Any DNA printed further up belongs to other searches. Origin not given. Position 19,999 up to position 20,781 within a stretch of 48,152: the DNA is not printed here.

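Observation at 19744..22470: Terminator-bounded accessory operon of six unusual proteins at the prophage end next to att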

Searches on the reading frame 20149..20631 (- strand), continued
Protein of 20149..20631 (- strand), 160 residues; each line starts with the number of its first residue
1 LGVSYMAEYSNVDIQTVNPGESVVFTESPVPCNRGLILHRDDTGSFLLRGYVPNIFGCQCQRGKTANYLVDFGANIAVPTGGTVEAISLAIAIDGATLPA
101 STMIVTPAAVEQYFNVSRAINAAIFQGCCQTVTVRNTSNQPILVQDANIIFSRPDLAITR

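Call 46: search_protein_families(library=phrogs, proteins=[L091:60-758:+, L091:1241-2455:+, L091:2804-3373:+, L091:3370-6117:+, L091:6996-7349:+, L091:7300-7734:+, L091:7716-8108:+, L091:10906-11403:+, L091:11413-13146:+, L091:15078-16334:+], max_evalue=0.001)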
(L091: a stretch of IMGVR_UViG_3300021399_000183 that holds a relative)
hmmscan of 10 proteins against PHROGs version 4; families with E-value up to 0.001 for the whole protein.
L091:60-758:+ (232 aa): 1 family
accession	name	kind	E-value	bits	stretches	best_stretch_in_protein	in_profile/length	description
phrog_4210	-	DNA, RNA and nucleotide metabolism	2.6e-80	271.6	1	1-220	1064-1292/1304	DNA polymerase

L091:1241-2455:+ (404 aa): 2 families
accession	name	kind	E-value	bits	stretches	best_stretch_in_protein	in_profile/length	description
phrog_62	-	DNA, RNA and nucleotide metabolism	2.8e-57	195.1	1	5-397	699-1131/1881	DNA helicase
phrog_16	-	DNA, RNA and nucleotide metabolism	1.4e-05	24.5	1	92-374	352-598/986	DNA helicase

L091:2804-3373:+ (189 aa): 2 families
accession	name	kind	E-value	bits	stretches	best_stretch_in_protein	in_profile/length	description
phrog_3953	-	DNA, RNA and nucleotide metabolism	8e-73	245.1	1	1-187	1-184/186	exonuclease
phrog_69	-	DNA, RNA and nucleotide metabolism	2.9e-12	47.3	1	91-152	205-265/501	exonuclease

L091:3370-6117:+ (915 aa): 18 families
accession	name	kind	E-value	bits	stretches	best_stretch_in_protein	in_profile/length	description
phrog_4291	-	DNA, RNA and nucleotide metabolism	0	1168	1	20-914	16-906/909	RNA-dependent RNA polymerase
phrog_664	-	DNA, RNA and nucleotide metabolism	3.6e-13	50.8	2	876-914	84-122/210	DNA binding protein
phrog_3855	-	DNA, RNA and nucleotide metabolism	6.4e-11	43.7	1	872-911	59-98/115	HTH DNA binding protein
phrog_4779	-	transcription regulation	4.3e-08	34.6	0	91-143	9-59/98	transcriptional regulator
phrog_20467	-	DNA, RNA and nucleotide metabolism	1.4e-07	32.3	1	876-913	62-99/112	HNH endonuclease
phrog_7061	-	DNA, RNA and nucleotide metabolism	7.5e-07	30.6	0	883-913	35-65/70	HTH DNA binding protein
phrog_6223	-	transcription regulation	2.2e-06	28.6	0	880-915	6-40/73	transcriptional repressor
phrog_11108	-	unknown function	4e-05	24.5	0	859-914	30-85/180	-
phrog_14025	-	unknown function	5.1e-05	24.5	0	88-117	21-50/98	-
phrog_6831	-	transcription regulation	7.3e-05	23.7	0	885-915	11-41/68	transcriptional regulator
phrog_686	-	DNA, RNA and nucleotide metabolism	0.00013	23.1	0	885-914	41-70/76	HTH DNA binding protein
phrog_9366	-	integration and excision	0.00015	22.8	0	37-78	64-105/109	transposase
phrog_18342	-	transcription regulation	0.00022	22.2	0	89-123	23-57/123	transcriptional repressor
phrog_2308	-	unknown function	0.00035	21.7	0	91-121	10-40/138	-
phrog_645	-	DNA, RNA and nucleotide metabolism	0.00046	21.4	0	882-913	27-59/196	Rnase E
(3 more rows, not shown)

L091:6996-7349:+ (117 aa): 1 family
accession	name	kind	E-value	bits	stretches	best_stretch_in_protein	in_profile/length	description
phrog_4259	-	unknown function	1.3e-39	135.7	1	4-108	8-112/114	-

L091:7300-7734:+ (144 aa): 7 families
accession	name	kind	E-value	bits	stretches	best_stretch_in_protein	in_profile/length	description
phrog_4321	-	DNA, RNA and nucleotide metabolism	3.9e-54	183.1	1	10-142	3-135/135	HNH endonuclease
phrog_144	-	DNA, RNA and nucleotide metabolism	3.2e-10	40.9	1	43-123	60-136/175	HNH endonuclease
phrog_119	-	DNA, RNA and nucleotide metabolism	9.8e-08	32.2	1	44-126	180-261/443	HNH endonuclease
phrog_5956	-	DNA, RNA and nucleotide metabolism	0.00038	21.1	1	47-107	39-95/138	HNH endonuclease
phrog_589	-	DNA, RNA and nucleotide metabolism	0.00078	20.2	1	46-90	70-115/179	HNH endonuclease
phrog_4581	-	head and packaging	0.00083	19.8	1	48-118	46-107/395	terminase small subunit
phrog_25061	-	DNA, RNA and nucleotide metabolism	0.00095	20.6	0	47-96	119-167/219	HNH endonuclease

L091:7716-8108:+ (130 aa): 2 families
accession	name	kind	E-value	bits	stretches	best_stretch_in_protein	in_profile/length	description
phrog_4247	-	head and packaging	3e-35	121.6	1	15-125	4-115/121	virion structural protein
phrog_3305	-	head and packaging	0.00015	22.9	1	16-95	1-78/111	virion structural protein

L091:10906-11403:+ (165 aa): 13 families
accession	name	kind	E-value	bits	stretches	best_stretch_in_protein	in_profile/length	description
phrog_7021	-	unknown function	2.8e-18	67.3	1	4-118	188-294/330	-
phrog_11022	-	unknown function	6.6e-10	40.5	1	7-134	43-175/227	-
phrog_7502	-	unknown function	5.5e-09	37.1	1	7-58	7-57/298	-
phrog_24711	-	unknown function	3.4e-08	33.4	1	35-145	397-502/532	-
phrog_14126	-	unknown function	3.5e-08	33.8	1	1-160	24-171/447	-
phrog_18721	-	unknown function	1.9e-07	32.4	1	1-87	1-81/146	-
phrog_32444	-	unknown function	3.7e-07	31.2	1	3-51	2-59/220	-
phrog_17496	-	unknown function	9.4e-07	30.6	1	7-126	3-107/117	-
phrog_38171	-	unknown function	2e-06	28.6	1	7-58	7-57/227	-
phrog_6291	-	unknown function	1.3e-05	26.3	1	6-36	5-35/177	-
phrog_34327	-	unknown function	1.7e-05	25.7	1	7-50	13-60/167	-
phrog_19428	-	unknown function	0.00021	22.5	1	4-91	5-80/125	-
phrog_14710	-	unknown function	0.00035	21.5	1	9-47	8-45/193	-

L091:11413-13146:+ (577 aa): 5 families
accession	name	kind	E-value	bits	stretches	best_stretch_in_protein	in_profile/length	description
phrog_9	-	head and packaging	4.8e-108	364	1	19-575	172-669/812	terminase large subunit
phrog_2699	-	head and packaging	8.7e-48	163.8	1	285-574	7-298/315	terminase large subunit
phrog_7331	-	head and packaging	1.1e-11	45.4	1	488-567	10-90/113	terminase large subunit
phrog_4914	-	head and packaging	1.1e-09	39.2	1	17-173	16-165/213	terminase large subunit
phrog_10517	-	head and packaging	6.7e-05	23.5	1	17-167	42-183/207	terminase large subunit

L091:15078-16334:+ (418 aa): 3 families
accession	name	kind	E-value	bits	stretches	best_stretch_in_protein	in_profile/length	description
phrog_12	-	head and packaging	3.6e-43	149.5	1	12-401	51-446/646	portal protein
phrog_5929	-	head and packaging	3.4e-09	37.3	1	298-388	106-195/228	portal protein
phrog_11323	-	unknown function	0.00021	22.4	1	298-395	14-110/130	-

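Call 47: search_protein_families(library=phrogs, proteins=[L091:16350-18263:+, L091:18288-18617:+, L091:18592-18897:+, L091:18873-19616:+, L091:19706-20065:+, L091:13666-14385:+, L091:14396-15067:+, L058:10944-11558:+, L058:11559-12083:+, L058:12195-12806:+], max_evalue=0.001)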
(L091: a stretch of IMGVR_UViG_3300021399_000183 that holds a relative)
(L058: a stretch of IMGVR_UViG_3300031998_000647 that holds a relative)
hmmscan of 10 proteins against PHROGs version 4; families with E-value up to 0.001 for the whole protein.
L091:16350-18263:+ (637 aa): 3 families
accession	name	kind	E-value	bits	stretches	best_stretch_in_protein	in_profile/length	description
phrog_3270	-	head and packaging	1.5e-229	764.6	1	4-597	3-590/603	head maturation protease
phrog_7080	-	head and packaging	1.9e-07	31.6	1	325-566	97-311/317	major head protein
phrog_2263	-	head and packaging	1.3e-06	28.6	1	8-249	41-288/551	major head protein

L091:18288-18617:+ (109 aa): 1 family
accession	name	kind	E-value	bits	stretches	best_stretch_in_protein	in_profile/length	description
phrog_4270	-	unknown function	4.5e-39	133.9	1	2-108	3-110/111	-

L091:18592-18897:+ (101 aa): 1 family
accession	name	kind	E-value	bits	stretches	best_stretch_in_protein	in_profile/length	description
phrog_78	-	connector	5.2e-06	27.9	1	1-91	2-105/122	tail terminator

L091:18873-19616:+ (247 aa): 3 families
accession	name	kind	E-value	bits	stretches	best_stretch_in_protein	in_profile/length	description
phrog_2645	-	tail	3.3e-87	293.2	1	13-239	1-215/270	major tail protein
phrog_2634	-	tail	3.7e-08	34.4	1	35-200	18-188/213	major tail protein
phrog_88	-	tail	0.00012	22.6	0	47-96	46-95/291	major tail protein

L091:19706-20065:+ (119 aa): 1 family
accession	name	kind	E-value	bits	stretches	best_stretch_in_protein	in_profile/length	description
phrog_4282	-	unknown function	9.9e-41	140.4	1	1-118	1-118/167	-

L091:13666-14385:+ (239 aa): 1 family
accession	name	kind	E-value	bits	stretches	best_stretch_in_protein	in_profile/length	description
phrog_7021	-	unknown function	3.6e-08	34.1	1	53-153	30-130/330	-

L091:14396-15067:+ (223 aa): 9 families
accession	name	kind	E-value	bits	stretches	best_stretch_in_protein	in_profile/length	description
phrog_35934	-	head and packaging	2.9e-13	50.7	1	8-76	13-83/331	virion structural protein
phrog_7021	-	unknown function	1.5e-07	32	1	5-54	190-239/330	-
phrog_38171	-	unknown function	2.8e-07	31.4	1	8-90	9-95/227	-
phrog_32444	-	unknown function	1.2e-06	29.5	1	4-109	4-115/220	-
phrog_17496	-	unknown function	2.1e-06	29.5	1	4-55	1-53/117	-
phrog_34327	-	unknown function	1.2e-05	26.1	1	6-35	13-42/167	-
phrog_14710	-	unknown function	8.2e-05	23.6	0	8-205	8-184/193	-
phrog_6291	-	unknown function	8.6e-05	23.7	1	6-29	6-29/177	-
phrog_24711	-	unknown function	0.00033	20.3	1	4-108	337-423/532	-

L058:10944-11558:+ (204 aa): 1 family
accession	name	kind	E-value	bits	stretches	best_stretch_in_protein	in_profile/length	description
phrog_2143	-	unknown function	3.9e-13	50.7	2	97-198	68-181/186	-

L058:11559-12083:+ (174 aa): 1 family
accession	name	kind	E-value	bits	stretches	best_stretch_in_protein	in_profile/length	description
phrog_199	-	lysis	4.7e-06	26.6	1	35-171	23-129/545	holin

L058:12195-12806:+ (203 aa): 2 families
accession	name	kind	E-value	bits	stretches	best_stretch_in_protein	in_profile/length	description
phrog_5867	-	lysis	7.2e-32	111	1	17-200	471-647/1029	endolysin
phrog_2588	-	unknown function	1.2e-16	61.4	1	34-167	401-536/915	-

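Call 58: fold_search(model_id=the predicted structure, library=viral)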
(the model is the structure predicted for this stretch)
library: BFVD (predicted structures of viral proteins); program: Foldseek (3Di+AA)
matches with E <= 10: 1906; with E <= 0.001: 282
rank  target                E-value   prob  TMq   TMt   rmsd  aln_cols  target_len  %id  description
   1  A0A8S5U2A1            2.5e-11  1.00  0.79  0.90   2.0       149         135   30  Uncharacterized protein [Siphoviridae sp. ctqzz19]
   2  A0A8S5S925            1.1e-08  1.00  0.74  0.81   2.7       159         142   18  BclA protein [Phage sp. ctGns7]
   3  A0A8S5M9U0            6.8e-08  1.00  0.76  0.85   2.2       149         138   12  Uncharacterized protein [Siphoviridae sp. ctv4j104]
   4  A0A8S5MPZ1            9.8e-08  1.00  0.73  0.86   2.2       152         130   12  Uncharacterized protein [Podoviridae sp. ctoqT5]
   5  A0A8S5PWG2            1.5e-07  1.00  0.74  0.83   2.1       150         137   17  Uncharacterized protein [Myoviridae sp. ctWiL39]
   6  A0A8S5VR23            3.0e-07  1.00  0.66  0.75   2.9       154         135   20  (no name in the UniProt tables at hand)
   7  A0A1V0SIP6            4.1e-07  1.00  0.59  0.23   3.5       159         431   14  Collagen triple helix repeat motif-containing protein [Klosneuvirus KNV1]
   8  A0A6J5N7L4            5.3e-07  1.00  0.61  0.49   5.1       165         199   12  Uncharacterized protein [uncultured Caudovirales phage]
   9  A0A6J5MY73            7.7e-07  1.00  0.65  0.52   3.9       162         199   14  Uncharacterized protein [uncultured Caudovirales phage]
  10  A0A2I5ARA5            7.7e-07  1.00  0.59  0.52   4.6       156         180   15  (no name in the UniProt tables at hand)
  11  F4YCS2                1.4e-06  1.00  0.62  0.49   4.3       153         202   14  (no name in the UniProt tables at hand)
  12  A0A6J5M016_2          1.8e-06  1.00  0.60  0.14   4.1       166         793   13  Peptidase S74 domain-containing protein [uncultured Caudovirales phage]
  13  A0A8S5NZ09            2.0e-06  1.00  0.70  0.75   2.3       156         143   13  Uncharacterized protein [Siphoviridae sp. ctiMP24]
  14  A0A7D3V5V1            2.1e-06  1.00  0.55  0.24   4.3       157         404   11  Collagen-like protein with C1q domain [Fadolivirus FV1/VV64]
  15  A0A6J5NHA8            2.1e-06  1.00  0.60  0.16   4.6       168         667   10  Collagen triple helix repeat [uncultured Caudovirales phage]
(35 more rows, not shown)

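Call 59: search_dna_similar(query=window:20149-20616:-, collection=plasmids, mode=protein, max_rows=20, max_evalue=0.001)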
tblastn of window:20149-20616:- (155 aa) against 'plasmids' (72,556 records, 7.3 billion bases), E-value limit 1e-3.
Records with a match: 1; places in all: 1; records where one place covers at least 80% of the query: 1.
Best place of each record, by identity: <60% 1.
By first word of the organism name: Vescimonas 1.
By predicted mobility (MOB-suite, as given by PLSDB): non-mobilizable 1.
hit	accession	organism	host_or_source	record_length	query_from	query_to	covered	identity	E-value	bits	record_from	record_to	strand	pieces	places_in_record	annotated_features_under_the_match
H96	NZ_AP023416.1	Vescimonas fastidiosa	Homo sapiens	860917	1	148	95%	43.2%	4e-25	107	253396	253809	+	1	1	hypothetical protein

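Call 60: get_annotated_region(hit=H96, flank=14000)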
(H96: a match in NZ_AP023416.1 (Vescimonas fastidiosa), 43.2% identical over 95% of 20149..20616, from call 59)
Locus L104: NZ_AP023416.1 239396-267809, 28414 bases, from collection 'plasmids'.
description: Vescimonas fastidiosa strain MM35 plasmid pMM35_01
organism: Vescimonas fastidiosa (NCBI taxid 2714353)
taxonomy: Bacteria; Bacillota; Clostridia; Eubacteriales; Oscillospiraceae; Vescimonas; Vescimonas fastidiosa
host: -; source: Homo sapiens; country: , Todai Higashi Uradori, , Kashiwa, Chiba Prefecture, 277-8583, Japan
typing (MOB-suite, as given by PLSDB): non-mobilizable
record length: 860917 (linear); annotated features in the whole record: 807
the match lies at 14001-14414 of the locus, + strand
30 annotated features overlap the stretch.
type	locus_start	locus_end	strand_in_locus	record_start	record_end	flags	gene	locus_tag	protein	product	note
CDS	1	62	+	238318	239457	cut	-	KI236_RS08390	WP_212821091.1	hypothetical protein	-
CDS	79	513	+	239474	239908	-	-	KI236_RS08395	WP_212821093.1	hypothetical protein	-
CDS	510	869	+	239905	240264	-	-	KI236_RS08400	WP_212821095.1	hypothetical protein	-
CDS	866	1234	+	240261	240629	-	-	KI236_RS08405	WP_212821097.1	hypothetical protein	-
CDS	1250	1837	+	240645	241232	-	-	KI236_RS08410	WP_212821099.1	hypothetical protein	-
CDS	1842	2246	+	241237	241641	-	-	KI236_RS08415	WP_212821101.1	hypothetical protein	-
CDS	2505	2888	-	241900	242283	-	-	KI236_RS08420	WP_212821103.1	PH domain-containing protein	-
CDS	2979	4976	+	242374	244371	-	-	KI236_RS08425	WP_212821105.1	hypothetical protein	-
CDS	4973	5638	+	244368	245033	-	-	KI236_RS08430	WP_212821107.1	hypothetical protein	-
CDS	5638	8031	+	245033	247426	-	-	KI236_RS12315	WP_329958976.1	phage tail protein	-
CDS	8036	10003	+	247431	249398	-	-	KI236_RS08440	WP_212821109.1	DUF859 family phage minor structural protein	-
CDS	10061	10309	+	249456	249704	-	-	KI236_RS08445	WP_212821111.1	hypothetical protein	-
CDS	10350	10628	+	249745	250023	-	-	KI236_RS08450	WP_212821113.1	phage holin family protein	-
CDS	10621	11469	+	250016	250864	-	-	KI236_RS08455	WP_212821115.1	N-acetylmuramoyl-L-alanine amidase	GO:0009253 - peptidoglycan catabolic process [Evidence IEA]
CDS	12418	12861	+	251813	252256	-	-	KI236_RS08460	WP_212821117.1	hypothetical protein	-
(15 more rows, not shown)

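Call 100: search_solved_structures(query=A1, max_evalue=10)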
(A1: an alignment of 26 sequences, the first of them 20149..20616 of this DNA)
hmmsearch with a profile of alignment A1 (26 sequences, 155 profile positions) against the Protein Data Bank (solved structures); distinct sequences matched with E-value up to 10: 10.
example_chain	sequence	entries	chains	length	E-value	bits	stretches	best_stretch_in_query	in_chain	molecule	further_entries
4rlv_A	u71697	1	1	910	4.4e-09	39.9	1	31-86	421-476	Ankyrin-1, Ankyrin-2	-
5y4d_A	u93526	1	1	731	4.5e-06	30.1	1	31-86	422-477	Ankyrin-1,Ankyrin-2,Ankyrin-2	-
5y4f_A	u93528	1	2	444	0.00041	23.8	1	22-76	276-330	Ankyrin-2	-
5y4e_A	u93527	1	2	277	0.023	18.1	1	31-85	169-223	Ankyrin-2,Ankyrin-2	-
7xce_A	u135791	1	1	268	0.2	15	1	35-95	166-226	Neurofascin,Ankyrin-3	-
7tw3_G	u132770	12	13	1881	0.27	14.6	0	29-87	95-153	Ankyrin-1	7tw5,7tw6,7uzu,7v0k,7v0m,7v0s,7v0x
2kbx_A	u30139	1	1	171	0.28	14.5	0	30-75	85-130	Integrin-linked protein kinase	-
3f6q_A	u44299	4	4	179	0.32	14.4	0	30-75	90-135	Integrin-linked protein kinase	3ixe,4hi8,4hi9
4ffc_A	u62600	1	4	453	0.48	13.8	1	60-117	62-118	4-aminobutyrate aminotransferase (GabT)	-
3q8n_A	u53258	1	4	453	0.63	13.4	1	56-114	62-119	4-aminobutyrate transaminase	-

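Call 103: find_encoding_contigs(protein=P0001, flank=3000, max_places=3)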
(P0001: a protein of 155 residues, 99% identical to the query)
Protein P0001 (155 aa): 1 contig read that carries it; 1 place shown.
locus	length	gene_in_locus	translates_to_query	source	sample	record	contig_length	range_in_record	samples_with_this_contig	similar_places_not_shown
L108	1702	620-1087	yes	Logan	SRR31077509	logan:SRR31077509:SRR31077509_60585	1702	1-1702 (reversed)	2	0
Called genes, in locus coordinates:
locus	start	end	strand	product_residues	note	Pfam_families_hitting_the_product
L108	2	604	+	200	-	?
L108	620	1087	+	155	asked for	-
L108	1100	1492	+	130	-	-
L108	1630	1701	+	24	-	?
